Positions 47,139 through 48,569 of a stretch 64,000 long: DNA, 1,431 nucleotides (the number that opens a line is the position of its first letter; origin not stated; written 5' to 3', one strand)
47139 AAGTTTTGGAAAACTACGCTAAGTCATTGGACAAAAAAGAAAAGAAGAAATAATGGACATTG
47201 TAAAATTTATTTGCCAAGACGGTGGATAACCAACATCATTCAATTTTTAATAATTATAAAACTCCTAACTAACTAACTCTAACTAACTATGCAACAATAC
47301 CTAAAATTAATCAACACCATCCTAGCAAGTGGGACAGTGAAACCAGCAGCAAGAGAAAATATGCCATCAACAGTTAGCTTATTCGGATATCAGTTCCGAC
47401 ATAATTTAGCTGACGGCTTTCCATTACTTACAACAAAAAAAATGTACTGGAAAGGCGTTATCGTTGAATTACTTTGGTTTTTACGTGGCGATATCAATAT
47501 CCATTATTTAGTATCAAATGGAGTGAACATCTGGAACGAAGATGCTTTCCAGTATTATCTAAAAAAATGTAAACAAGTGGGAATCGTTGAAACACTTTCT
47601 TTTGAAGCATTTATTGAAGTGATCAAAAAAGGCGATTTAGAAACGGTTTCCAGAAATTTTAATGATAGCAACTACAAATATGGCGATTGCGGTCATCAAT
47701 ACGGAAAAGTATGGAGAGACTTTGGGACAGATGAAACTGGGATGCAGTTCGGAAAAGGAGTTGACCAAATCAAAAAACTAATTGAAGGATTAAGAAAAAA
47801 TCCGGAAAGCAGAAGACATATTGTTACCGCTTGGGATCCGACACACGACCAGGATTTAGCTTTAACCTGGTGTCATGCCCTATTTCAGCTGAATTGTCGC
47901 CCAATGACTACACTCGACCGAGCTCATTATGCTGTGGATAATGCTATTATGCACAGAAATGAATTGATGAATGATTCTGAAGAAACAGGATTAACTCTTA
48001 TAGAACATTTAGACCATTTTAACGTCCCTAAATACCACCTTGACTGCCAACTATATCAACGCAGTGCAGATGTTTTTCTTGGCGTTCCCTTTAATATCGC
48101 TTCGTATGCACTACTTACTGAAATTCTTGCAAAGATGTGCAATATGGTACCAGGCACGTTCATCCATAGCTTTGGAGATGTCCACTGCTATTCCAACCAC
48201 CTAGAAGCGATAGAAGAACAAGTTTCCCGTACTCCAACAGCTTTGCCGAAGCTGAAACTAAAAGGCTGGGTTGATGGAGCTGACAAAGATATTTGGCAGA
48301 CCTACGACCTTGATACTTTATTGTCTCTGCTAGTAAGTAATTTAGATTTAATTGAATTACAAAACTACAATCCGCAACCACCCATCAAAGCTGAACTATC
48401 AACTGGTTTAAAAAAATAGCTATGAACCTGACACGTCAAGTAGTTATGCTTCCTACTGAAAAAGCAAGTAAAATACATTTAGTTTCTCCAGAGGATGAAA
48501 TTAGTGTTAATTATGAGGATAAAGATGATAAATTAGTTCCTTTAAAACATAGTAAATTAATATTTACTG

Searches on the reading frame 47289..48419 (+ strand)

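Call 8: search_protein_families(library=phrogs, proteins=[window:47289-48419:+], max_evalue=0.001)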
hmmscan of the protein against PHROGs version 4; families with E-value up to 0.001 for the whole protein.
window:47289-48419:+ (376 aa): 4 families
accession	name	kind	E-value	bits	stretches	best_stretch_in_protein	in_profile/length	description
phrog_160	-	DNA, RNA and nucleotide metabolism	2e-95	320.5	1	1-375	33-311/335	thymidylate synthase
phrog_5682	-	DNA, RNA and nucleotide metabolism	1.2e-52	179.3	2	240-371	89-208/209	thymidylate synthase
phrog_5131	-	DNA, RNA and nucleotide metabolism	7.6e-16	59.3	1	116-319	78-235/357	thymidylate synthase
phrog_3676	-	DNA, RNA and nucleotide metabolism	2.5e-11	44.4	1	243-311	168-237/351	thymidylate synthase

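Call 53: search_protein_families(library=pfam, proteins=[window:47289-48419:+], max_evalue=0.001)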
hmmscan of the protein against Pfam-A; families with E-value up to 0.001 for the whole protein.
window:47289-48419:+ (376 aa): 1 family
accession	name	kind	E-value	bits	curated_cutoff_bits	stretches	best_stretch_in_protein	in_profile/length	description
PF00303.24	Thymidylat_synt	-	6.5e-85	284.9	24.3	1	2-371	1-265/266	Thymidylate synthase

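Call 70: search_protein_families(library=ncbifam, proteins=[window:47289-48419:+], max_evalue=0.1)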
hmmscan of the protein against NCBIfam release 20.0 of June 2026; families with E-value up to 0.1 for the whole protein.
window:47289-48419:+ (376 aa): 8 families
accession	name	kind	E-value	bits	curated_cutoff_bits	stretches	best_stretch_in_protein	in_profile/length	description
TIGR03284.1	thym_sym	equivalog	2e-90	303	108.35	2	2-202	1-185/296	thymidylate synthase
NF002496.0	PRK01827.1-2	equivalog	1.6e-89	300.1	325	2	1-201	5-206/318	thymidylate synthase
NF002497.0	PRK01827.1-3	equivalog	7.3e-84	281.2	327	3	236-371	144-263/264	thymidylate synthase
NF002499.0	PRK01827.1-5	equivalog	2e-72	243.6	405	3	240-327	148-235/264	thymidylate synthase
NF010393.0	PRK13821.1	equivalog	1.2e-37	129.7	576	3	245-350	201-304/323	thymidylate synthase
NF002495.0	PRK01827.1-1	equivalog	2.5e-33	115.8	327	3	234-325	150-245/279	thymidylate synthase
NF002498.0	PRK01827.1-4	equivalog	3.2e-23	82.5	427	2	240-340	162-264/283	thymidylate synthase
TIGR03283.1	thy_syn_methano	equivalog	3.9e-12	46.1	174.55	1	123-204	75-140/201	thymidylate synthase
